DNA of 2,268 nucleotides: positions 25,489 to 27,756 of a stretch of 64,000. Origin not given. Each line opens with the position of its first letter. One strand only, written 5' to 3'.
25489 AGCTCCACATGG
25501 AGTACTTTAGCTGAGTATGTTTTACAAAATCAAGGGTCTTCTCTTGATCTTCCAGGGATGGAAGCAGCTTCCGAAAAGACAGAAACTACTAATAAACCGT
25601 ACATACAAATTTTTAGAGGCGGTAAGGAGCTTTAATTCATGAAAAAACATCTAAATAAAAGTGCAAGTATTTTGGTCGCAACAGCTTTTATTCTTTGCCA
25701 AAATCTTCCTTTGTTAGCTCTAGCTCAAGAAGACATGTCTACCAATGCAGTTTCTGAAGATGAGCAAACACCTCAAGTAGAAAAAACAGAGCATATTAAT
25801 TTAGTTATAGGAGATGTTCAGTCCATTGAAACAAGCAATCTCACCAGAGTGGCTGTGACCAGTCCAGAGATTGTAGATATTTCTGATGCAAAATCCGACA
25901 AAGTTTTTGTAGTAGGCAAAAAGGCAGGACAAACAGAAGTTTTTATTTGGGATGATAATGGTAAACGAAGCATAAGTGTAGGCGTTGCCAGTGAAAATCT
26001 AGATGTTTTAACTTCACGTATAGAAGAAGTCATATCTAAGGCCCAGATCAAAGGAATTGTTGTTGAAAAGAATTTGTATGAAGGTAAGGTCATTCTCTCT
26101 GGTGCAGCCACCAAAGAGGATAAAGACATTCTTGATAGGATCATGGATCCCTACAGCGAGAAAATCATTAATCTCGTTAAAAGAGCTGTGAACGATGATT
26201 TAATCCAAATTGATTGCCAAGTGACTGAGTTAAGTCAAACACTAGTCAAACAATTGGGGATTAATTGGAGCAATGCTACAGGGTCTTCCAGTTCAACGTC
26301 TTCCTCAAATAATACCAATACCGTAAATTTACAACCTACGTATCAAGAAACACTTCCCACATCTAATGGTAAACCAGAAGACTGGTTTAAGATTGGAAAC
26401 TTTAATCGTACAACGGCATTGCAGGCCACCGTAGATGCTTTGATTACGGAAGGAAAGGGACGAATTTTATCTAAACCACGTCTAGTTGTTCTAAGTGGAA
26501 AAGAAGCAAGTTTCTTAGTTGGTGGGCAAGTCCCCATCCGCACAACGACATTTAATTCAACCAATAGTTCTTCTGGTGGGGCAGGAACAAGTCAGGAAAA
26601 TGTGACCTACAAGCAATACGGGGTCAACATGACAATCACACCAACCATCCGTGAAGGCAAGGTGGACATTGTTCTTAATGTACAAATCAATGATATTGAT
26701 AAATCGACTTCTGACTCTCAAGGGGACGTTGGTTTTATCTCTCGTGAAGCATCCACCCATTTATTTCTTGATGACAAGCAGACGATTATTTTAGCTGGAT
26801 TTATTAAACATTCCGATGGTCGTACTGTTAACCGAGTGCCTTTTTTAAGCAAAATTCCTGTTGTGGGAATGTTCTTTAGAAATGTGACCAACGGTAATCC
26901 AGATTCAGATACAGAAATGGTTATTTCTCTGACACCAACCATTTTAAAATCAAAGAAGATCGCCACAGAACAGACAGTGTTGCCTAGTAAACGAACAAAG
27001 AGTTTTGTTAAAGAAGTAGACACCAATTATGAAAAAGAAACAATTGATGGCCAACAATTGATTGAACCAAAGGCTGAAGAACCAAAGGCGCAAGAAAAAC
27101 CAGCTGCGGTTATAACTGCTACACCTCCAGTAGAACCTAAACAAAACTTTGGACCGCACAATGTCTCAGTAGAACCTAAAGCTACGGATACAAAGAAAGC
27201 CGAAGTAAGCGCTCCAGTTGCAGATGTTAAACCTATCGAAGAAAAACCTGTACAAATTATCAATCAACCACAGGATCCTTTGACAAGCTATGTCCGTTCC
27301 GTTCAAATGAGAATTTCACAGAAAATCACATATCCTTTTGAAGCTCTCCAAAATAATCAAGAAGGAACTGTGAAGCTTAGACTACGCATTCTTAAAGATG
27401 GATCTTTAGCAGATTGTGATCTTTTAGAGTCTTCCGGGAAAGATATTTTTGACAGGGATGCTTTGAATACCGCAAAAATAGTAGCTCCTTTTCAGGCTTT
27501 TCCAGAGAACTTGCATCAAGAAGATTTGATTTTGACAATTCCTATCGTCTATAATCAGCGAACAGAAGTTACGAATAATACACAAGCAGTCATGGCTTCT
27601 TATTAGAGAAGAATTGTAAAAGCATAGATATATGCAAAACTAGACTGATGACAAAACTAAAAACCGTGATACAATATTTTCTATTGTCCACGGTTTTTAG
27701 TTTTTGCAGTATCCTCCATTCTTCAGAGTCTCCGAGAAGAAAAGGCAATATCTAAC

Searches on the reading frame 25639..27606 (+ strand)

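Call 20: search_protein_families(library=pfam, proteins=[window:25639-27606:+], max_evalue=0.001)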
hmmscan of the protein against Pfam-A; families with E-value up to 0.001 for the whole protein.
window:25639-27606:+ (655 aa): 4 families
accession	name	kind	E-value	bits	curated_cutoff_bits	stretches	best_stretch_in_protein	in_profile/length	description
PF00263.26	Secretin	-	7.8e-39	133.4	27.5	1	267-437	1-169/169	Bacterial type II and III secretion system protein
PF03544.19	TonB_C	-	2.1e-16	60.6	24.6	1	562-639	2-78/79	Gram-negative bacterial TonB protein C-terminal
PF13629.12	T2SS-T3SS_pil_N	-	4.3e-12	46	23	1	51-111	3-66/72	Pilus formation protein N terminal region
PF13103.11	TonB_2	-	0.00015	22.3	22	1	550-611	3-61/85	TonB C terminal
